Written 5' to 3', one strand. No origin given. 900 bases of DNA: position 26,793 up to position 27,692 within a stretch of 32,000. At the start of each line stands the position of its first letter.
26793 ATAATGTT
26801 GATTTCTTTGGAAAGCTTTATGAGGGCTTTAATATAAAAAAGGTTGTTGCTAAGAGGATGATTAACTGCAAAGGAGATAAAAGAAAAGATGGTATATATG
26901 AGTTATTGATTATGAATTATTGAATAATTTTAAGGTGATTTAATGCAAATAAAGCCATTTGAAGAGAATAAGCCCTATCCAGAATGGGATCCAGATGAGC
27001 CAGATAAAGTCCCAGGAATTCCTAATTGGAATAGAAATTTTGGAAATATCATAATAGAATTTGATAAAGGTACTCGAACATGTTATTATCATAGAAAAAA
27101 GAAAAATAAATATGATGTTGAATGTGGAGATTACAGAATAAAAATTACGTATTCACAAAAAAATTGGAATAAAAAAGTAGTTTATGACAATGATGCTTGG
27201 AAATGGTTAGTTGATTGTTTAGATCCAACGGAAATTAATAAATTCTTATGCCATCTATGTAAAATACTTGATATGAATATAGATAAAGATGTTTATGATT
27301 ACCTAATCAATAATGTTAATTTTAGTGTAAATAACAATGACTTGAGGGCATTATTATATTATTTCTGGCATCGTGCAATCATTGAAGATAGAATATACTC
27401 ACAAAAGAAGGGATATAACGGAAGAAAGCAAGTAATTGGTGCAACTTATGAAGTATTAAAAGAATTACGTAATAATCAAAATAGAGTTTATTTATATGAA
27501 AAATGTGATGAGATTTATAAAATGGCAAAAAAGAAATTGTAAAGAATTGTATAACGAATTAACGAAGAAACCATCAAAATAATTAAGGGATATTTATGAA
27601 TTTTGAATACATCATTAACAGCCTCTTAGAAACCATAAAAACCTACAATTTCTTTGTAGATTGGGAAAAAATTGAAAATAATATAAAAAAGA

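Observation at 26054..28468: GATC-type restriction-modification cassette whose middle slot holds an unrecognisable 199-aa protein instead of a second methyltransferase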

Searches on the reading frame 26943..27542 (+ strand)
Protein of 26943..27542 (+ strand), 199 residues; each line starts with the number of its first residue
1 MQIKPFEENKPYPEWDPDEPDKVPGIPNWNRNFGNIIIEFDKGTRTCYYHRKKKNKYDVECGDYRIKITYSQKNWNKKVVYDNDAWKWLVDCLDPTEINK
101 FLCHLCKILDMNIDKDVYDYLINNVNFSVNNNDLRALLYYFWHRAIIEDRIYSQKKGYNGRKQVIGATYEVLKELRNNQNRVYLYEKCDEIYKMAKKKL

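Call 3: search_protein_families(library=pfam, proteins=[window:26943-27542:+], max_evalue=1)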
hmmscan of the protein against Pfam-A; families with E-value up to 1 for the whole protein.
window:26943-27542:+ (199 aa): 2 families
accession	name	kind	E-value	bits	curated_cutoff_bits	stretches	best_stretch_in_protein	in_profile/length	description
PF21757.2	DUF6870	-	0.01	16.2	24.4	1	43-73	29-59/71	Family of unknown function (DUF6870)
PF09963.14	DUF2197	-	0.5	11.2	22.2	1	171-190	20-39/56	Uncharacterized protein conserved in bacteria (DUF2197)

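Call 4: search_protein_families(library=ncbifam, proteins=[window:26943-27542:+], max_evalue=1)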
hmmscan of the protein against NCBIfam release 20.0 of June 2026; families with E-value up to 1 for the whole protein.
window:26943-27542:+ (199 aa): 1 family
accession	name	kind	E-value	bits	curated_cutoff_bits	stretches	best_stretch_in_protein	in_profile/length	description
NF041610.1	alph_arabinopyran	equivalog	0.15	10.2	1300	1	38-80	608-650/738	exo-alpha-(1->6)-L-arabinopyranosidase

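Call 6: find_homologous_proteins(query=window:26943-27539:+, max_evalue=0.001)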
Query window:26943-27539:+ (199 aa): 1 proteins with E <= 0.001 among 13 candidates.
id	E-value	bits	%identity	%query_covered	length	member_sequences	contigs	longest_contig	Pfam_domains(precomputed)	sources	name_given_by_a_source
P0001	3.3e-134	463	99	100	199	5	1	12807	-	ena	-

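Call 7: search_solved_structures(query=window:26943-27539:+, max_evalue=10)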
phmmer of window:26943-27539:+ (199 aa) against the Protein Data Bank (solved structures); distinct sequences matched with E-value up to 10: 2.
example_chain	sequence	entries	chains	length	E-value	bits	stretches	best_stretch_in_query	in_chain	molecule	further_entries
3jb9_k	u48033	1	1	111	0.92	12.3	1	121-143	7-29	Probable U2 small nuclear ribonucleoprotein B''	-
28nt_G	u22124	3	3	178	0.98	12.2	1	115-172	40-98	Large ribosomal subunit protein uL6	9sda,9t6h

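Call 8: search_protein_families(library=padloc, proteins=[window:26943-27539:+], max_evalue=10)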
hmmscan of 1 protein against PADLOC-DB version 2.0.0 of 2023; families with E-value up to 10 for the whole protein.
window:26943-27539:+ (199 aa): 1 family
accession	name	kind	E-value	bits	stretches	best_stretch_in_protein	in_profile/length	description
PDLC02928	NDT_II-A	-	0.36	8.2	1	80-172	168-250/279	-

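Call 9: search_protein_families(library=phrogs, proteins=[window:26943-27539:+], max_evalue=10)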
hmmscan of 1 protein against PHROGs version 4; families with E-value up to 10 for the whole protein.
window:26943-27539:+ (199 aa): 3 families
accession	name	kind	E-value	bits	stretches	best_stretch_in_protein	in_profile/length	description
phrog_4755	-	unknown function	0.015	16.6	1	111-144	46-79/91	-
phrog_10977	-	unknown function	0.052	14.7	1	111-183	25-95/106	-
phrog_3607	-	unknown function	0.066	14.6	1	146-177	28-58/63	-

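Call 20: predict_structure(protein=window:26943-27539:+)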
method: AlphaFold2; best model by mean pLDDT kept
length: 199 residues; sequences in the alignment: 1
mean_pLDDT: 44.0   pTM: 0.36
mean pLDDT of the five models: 44.0, 43.9, 40.4, 38.9, 36.4
residues with pLDDT >= 90: 0; 70-90: 0; 50-70: 50; < 50: 149
segments of 3 or more residues with pLDDT < 50: 1-37, 42-65, 71-85, 90-93, 106-136, 145-165, 195-199
pLDDT, mean of each block of 10 residues (from residue 1): 30 36 40 46 35 43 47 35 46 49 47 44 41 50 48 41 51 51 52 46
secondary structure, 60 per line:
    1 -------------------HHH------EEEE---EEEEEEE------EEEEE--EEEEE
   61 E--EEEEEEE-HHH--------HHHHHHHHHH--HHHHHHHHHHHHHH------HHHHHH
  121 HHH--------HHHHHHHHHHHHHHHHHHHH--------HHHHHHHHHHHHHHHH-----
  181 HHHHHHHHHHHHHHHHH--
elements in order: E29-32 E36-42 E49-53 E56-61 E64-70 H83-92 H95-108 H115-123 H132-151 H160-175 H181-197

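Call 24: find_encoding_contigs(protein=P0001, flank=6000)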
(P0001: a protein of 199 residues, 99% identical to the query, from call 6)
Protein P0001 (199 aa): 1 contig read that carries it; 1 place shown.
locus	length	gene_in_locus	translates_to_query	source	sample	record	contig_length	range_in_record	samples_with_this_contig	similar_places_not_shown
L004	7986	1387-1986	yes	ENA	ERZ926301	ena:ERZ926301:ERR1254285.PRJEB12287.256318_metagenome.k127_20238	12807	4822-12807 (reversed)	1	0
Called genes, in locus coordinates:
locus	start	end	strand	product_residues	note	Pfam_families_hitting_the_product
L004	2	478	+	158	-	?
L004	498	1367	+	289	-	PF02086:MethyltransfD12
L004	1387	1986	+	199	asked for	-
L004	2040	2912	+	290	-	PF04556:DpnII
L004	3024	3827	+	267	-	PF01946:Thi4, PF00890:FAD_binding_2 (weak), PF01266:DAO, PF01494:FAD_binding_3 (weak), PF03486:HI0933_like (weak), PF07992:Pyr_redox_2 (weak), PF12831:FAD_oxidored, PF13450:NAD_binding_8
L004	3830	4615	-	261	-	-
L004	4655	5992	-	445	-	PF00202:Aminotran_3, PF00155:Aminotran_1_2 (weak)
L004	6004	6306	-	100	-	PF01909:NTP_transf_2, PF18765:Polbeta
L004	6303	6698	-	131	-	PF05168:HEPN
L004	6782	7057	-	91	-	PF19094:EMC6_arch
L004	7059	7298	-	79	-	-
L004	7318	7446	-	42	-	-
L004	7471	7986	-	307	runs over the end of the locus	PF01368:DHH, PF02833:DHHA2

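Call 34: search_dna_similar(query=window:26943-27539:+, collection=plasmids, mode=protein, max_evalue=10, max_rows=15)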
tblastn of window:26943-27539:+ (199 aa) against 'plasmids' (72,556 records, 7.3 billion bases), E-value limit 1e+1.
No match.

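Call 35: search_dna_similar(query=window:26943-27539:+, collection=phages, mode=protein, max_evalue=10, max_rows=15)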
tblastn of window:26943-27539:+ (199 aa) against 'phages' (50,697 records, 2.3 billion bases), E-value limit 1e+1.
Records with a match: 3; places in all: 3; records where one place covers at least 80% of the query: 0.
Best place of each record, by identity: <60% 3.
By first word of the organism name: Serratia 2; Klebsiella 1.
By host as written in the record: Klebsiella pneumoniae 2; Klebsiella pneumoniae LKP303 1.
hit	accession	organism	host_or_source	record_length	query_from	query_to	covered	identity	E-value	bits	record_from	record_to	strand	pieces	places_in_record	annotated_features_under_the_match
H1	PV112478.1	Klebsiella phage LPKP23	Klebsiella pneumoniae LKP303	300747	60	120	31%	29.0%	6e+0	34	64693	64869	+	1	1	hypothetical protein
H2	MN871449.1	Serratia phage KpXa_1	Klebsiella pneumoniae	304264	60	120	31%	29.0%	6e+0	34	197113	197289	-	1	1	record has no annotation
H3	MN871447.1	Serratia phage KpLz_1_41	Klebsiella pneumoniae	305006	60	120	31%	29.0%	6e+0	34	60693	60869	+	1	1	record has no annotation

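Call 36: search_protein_representatives(protein=window:26943-27539:+)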
Query: 199 residues. Proteins with E-value up to 0.001 (for the whole library): 20; up to 1e-10: 11; up to 1e-30: 1. The best 20 are listed.
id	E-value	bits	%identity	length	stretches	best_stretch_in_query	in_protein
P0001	1.0e-134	463.2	99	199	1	1-199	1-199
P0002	8.7e-27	110.5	42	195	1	5-190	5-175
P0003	1.5e-25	106.4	38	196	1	6-178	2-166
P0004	1.6e-24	103.1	38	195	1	6-177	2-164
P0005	4.9e-24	101.5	37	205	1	6-178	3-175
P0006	9.7e-17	77.6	-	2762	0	-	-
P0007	1.7e-16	76.9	35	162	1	5-163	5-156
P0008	7.4e-15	71.5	40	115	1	6-82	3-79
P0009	2.0e-13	66.8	43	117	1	2-83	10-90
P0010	5.5e-13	65.4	45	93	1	6-90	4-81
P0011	1.0e-11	61.3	37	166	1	5-164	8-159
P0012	5.5e-09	52.3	32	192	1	62-195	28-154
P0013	2.4e-07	47.0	19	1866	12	119-184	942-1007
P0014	4.2e-07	46.1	48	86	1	6-72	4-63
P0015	1.3e-06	44.5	36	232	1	5-196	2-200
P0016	3.7e-06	43.1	29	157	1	8-164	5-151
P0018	1.2e-05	41.4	32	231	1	5-169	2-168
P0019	2.7e-05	40.2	31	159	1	5-166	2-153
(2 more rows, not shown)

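Call 39: find_homologous_proteins(query=A2, max_evalue=0.01)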
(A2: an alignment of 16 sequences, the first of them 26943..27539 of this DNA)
Query A2 (16 sequences) (199 aa, profile of the alignment): 6 proteins with E <= 0.01 among 996 candidates.
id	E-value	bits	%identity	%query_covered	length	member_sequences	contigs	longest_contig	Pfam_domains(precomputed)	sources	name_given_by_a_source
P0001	2.2e-66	241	99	100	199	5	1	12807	-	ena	-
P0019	5.6e-48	181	27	81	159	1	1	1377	-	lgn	-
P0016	6.1e-46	174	27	81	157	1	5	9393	-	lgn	-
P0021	2.4e-42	163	29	87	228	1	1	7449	-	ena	-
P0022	1.6e-40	157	29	88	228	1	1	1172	-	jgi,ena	-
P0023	7.2e-40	155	29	83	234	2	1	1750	-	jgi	jgi:hypothetical protein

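Call 40: find_encoding_contigs(protein=P0016, flank=6000)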
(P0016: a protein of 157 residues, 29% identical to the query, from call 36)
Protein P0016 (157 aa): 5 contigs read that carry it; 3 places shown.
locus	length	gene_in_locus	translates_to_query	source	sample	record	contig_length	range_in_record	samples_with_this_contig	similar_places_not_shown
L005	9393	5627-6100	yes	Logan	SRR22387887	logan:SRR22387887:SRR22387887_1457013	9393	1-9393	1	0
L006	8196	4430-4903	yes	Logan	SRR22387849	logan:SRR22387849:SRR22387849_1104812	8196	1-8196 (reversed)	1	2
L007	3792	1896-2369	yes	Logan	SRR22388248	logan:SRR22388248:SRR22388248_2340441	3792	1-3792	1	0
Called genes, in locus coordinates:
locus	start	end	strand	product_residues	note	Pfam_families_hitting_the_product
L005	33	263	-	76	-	-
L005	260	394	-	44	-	-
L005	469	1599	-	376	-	PF01546:Peptidase_M20, PF07687:M20_dimer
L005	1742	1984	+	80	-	PF13458:Peripla_BP_6 (weak)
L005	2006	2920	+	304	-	PF01094:ANF_receptor, PF13458:Peripla_BP_6, PF13433:Peripla_BP_5 (weak)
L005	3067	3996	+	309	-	PF02653:BPD_transp_2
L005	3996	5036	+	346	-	PF02653:BPD_transp_2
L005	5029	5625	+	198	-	PF05685:Uma2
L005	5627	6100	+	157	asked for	-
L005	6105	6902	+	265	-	PF02086:MethyltransfD12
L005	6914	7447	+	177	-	-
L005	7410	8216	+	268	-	PF00005:ABC_tran, PF13304:AAA_21 (faint), PF12399:BCA_ABC_TP_C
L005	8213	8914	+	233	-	PF00005:ABC_tran, PF13304:AAA_21 (faint)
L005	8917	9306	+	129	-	PF11026:DUF2721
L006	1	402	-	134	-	?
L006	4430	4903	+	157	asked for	-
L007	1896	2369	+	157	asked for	-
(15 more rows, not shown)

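Call 41: find_encoding_contigs(protein=P0021, flank=6000)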
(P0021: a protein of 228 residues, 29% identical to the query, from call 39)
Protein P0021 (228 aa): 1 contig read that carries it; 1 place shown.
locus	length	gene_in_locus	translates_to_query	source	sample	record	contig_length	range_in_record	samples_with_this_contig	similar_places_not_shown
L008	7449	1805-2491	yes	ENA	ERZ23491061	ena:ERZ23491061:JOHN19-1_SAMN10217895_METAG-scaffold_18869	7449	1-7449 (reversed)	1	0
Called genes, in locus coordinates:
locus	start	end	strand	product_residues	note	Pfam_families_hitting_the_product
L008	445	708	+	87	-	-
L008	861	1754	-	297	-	PF04556:DpnII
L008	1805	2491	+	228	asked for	-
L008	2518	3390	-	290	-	PF02086:MethyltransfD12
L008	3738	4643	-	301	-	PF02899:Phage_int_SAM_1, PF13495:Phage_int_SAM_4 (weak), PF00589:Phage_integrase (weak)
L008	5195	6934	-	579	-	-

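Call 46: find_related_loci(query=A3, collection=metagenome_contigs, flank=5000)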
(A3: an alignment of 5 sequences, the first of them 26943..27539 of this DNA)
Query A3 (199 aa) in metagenome_contigs; peptide patterns used: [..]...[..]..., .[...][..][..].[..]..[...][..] (x = any residue, [..] = any of these).
159 stretches matched a pattern; 2 encode a relative of the query (tblastn E <= 1e-3); 2 distinct loci.
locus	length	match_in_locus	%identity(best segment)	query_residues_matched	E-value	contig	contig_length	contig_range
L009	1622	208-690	38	6-175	1e-32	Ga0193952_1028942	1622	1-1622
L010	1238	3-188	46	110-177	8e-14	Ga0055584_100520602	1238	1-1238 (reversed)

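Call 47: find_related_loci(query=A3, collection=viral_contigs, flank=5000)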
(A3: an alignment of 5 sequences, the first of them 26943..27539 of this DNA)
Query A3 (199 aa) in viral_contigs; peptide patterns used: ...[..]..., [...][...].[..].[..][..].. (x = any residue, [..] = any of these).
28 stretches matched a pattern, but none encodes a relative of the query by tblastn (E <= 1e-3).

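Call 50: find_encoding_contigs(protein=P0023, flank=6000)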
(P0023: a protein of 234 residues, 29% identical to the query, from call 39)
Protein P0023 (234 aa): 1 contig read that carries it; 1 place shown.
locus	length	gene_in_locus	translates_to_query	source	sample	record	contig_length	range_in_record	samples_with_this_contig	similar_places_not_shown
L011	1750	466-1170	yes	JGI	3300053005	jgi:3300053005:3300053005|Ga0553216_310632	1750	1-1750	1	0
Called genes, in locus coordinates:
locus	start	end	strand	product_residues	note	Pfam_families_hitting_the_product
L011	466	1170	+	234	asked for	-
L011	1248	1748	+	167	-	?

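Call 51: find_encoding_contigs(protein=P0019, flank=6000)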
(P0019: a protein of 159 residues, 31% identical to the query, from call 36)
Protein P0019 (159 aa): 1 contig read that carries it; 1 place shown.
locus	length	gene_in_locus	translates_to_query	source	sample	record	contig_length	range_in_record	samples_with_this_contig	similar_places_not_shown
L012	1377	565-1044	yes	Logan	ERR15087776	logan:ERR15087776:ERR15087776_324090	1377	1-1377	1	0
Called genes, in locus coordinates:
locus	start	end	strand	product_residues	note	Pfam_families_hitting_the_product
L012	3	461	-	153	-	?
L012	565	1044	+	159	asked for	-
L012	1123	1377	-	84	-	?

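Call 52: find_encoding_contigs(protein=P0022, flank=6000)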
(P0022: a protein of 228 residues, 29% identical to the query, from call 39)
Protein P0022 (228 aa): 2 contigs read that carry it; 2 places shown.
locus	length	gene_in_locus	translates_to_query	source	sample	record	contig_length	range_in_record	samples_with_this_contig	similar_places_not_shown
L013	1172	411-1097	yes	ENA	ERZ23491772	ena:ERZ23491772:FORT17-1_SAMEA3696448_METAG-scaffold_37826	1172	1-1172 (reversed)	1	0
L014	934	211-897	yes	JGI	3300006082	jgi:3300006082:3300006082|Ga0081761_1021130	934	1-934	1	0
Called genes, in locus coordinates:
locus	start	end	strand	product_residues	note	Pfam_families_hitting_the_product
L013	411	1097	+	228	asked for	-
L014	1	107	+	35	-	?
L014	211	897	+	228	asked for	-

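Call 58: search_solved_structures(query=A5, max_evalue=10)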
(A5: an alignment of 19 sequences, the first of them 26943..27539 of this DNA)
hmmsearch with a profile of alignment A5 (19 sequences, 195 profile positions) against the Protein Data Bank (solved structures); distinct sequences matched with E-value up to 10: 2.
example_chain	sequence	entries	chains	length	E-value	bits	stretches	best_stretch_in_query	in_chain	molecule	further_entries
6j5t_H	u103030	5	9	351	0.0061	19.4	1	109-158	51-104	Protein kinase superfamily protein | RKS1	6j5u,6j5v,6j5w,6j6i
7ood_i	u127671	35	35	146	0.053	16.3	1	51-82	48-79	50S ribosomal protein L13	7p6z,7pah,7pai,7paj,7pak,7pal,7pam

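Call 59: search_protein_families(library=pfam, alignment_id=A5, max_evalue=1)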
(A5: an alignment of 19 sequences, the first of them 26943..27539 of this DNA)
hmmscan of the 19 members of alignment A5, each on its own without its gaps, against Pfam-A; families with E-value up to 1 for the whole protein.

A. member 1, window:26943-27539:+ (199 aa): 2 families
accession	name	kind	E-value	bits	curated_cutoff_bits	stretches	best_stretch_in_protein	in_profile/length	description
PF21757.2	DUF6870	-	0.01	16.2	24.4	1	43-73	29-59/71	Family of unknown function (DUF6870)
PF09963.14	DUF2197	-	0.5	11.2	22.2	1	171-190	20-39/56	Uncharacterized protein conserved in bacteria (DUF2197)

B. families by the number of members that match (of 19 scanned): 11 families
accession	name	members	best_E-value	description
PF14014.11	DUF4230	1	0.00013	Protein of unknown function (DUF4230)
PF14253.11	AbiH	1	0.0066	Bacteriophage abortive infection AbiH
PF21757.2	DUF6870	1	0.01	Family of unknown function (DUF6870)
PF16405.10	DUF5013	1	0.016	Domain of unknown function (DUF5013)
PF18802.6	CxC1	1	0.03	CxC1 like cysteine cluster associated with KDZ transposases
PF22821.2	ZP1_ZP4_Ig-like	1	0.073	Zona pellucida sperm-binding proteins 1/4, Ig-like domain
PF12027.13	DUF3514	1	0.089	Protein of unknown function (DUF3514)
PF24289.1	DUF7477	1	0.099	Domain of unknown function (DUF7477)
PF00310.26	GATase_2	1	0.15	Glutamine amidotransferases class-II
PF05734.16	DUF832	1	0.16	Herpesvirus protein of unknown function (DUF832)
PF09963.14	DUF2197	1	0.5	Uncharacterized protein conserved in bacteria (DUF2197)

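Call 63: search_protein_families(library=pfam, proteins=[L005:6911-7444:+, L005:5029-5622:+, L008:5195-6931:-, L008:3738-4640:-, L009:803-1591:-, L012:3-461:-], max_evalue=0.1)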
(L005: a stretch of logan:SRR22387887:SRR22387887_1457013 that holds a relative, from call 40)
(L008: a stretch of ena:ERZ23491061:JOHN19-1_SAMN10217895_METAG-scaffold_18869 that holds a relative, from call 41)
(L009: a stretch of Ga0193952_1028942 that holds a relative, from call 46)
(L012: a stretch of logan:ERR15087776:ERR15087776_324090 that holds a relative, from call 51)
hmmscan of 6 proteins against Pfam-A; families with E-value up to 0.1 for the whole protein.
L005:6911-7444:+ (178 aa): 1 family
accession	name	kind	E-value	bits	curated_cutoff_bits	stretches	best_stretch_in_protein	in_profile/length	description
PF20472.4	PDDEXK_11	-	2.6e-05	24.4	23.7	1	94-115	61-82/145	PD-(D/E)XK nuclease superfamily domain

L005:5029-5622:+ (198 aa): 1 family
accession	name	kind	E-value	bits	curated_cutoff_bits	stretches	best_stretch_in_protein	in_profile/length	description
PF05685.18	Uma2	-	2.4e-24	86.2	27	1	20-154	8-148/172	Putative restriction endonuclease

L008:5195-6931:- (578 aa): 0 families

L008:3738-4640:- (300 aa): 7 families
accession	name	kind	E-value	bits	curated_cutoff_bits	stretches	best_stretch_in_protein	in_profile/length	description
PF02899.23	Phage_int_SAM_1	-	6.3e-09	36.4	22.3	1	48-117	14-82/83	Phage integrase, N-terminal SAM-like domain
PF00589.27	Phage_integrase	-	1e-06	29.1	27.1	1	157-298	23-166/172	Phage integrase family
PF13495.12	Phage_int_SAM_4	-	5.1e-06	27.2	27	1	49-119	15-83/85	Phage integrase, N-terminal SAM-like domain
PF12834.13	Phage_int_SAM_2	-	8.2e-05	23.5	22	1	49-119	18-90/91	Phage integrase, N-terminal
PF20781.2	TssR_C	-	0.028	15.1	25.7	0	75-126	7-57/141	TssR C-terminal domain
PF12835.12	Integrase_1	-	0.028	14.8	23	1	181-263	66-149/149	Integrase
PF04822.18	Takusan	-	0.084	13.2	28.1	0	127-168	39-78/85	Takusan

L009:803-1591:- (262 aa): 9 families
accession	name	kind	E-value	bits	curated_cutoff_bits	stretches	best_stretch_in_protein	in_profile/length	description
PF01555.25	N6_N4_Mtase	-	8.6e-64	215.9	26.7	1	32-256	1-220/221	DNA methylase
PF13847.12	Methyltransf_31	-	5.9e-05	23.2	27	0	217-260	3-49/145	Methyltransferase domain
PF02384.22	N6_Mtase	-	9.9e-05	22.2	20.4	1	5-93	96-179/311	N-6 DNA Methylase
PF09445.16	Methyltransf_15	-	0.00015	21.8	22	1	2-42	40-82/165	RNA cap guanine-N2 methyltransferase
PF01170.24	UPF0020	-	0.001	19.2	22.3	0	27-44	115-134/197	RMKL-like, methyltransferase domain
PF03602.21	Cons_hypoth95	-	0.0072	16.4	24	1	2-44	83-126/182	Conserved hypothetical protein 95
PF02086.21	MethyltransfD12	-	0.0096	16.1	22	0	217-258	20-61/253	D12 class N6 adenine-specific DNA methyltransferase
PF10237.15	N6-adenineMlase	-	0.031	14.4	23.2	0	24-46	81-102/166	Probable N6-adenine methyltransferase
PF08241.18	Methyltransf_11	-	0.054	14.6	21.2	0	79-95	79-95/95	Methyltransferase domain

L012:3-461:- (153 aa): 1 family
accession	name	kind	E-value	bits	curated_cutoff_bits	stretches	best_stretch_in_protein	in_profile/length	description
PF04383.19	KilA-N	-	0.023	15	23.8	1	102-150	58-95/107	KilA-N domain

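Call 64: predict_structure(alignment_id=A5)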
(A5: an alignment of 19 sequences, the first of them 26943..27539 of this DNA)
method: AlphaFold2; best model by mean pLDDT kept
length: 199 residues; sequences in the alignment: 19
mean_pLDDT: 87.9   pTM: 0.88
mean pLDDT of the five models: 87.9, 87.5, 87.5, 87.2, 85.3
residues with pLDDT >= 90: 130; 70-90: 46; 50-70: 14; < 50: 9
segments of 3 or more residues with pLDDT < 50: 196-199
pLDDT, mean of each block of 10 residues (from residue 1): 92 89 95 98 87 75 95 97 97 93 95 98 96 98 95 84 91 80 51 46
secondary structure, 60 per line:
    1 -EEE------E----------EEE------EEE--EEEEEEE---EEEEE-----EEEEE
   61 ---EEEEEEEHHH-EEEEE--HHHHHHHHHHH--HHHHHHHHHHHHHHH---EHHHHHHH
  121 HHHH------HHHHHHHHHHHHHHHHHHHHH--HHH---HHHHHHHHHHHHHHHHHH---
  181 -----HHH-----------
elements in order: E2-4 E22-24 E31-33 E36-42 E46-50 E56-60 E64-70 E75-79 H82-92 H95-109 H114-124 H131-151 H160-177
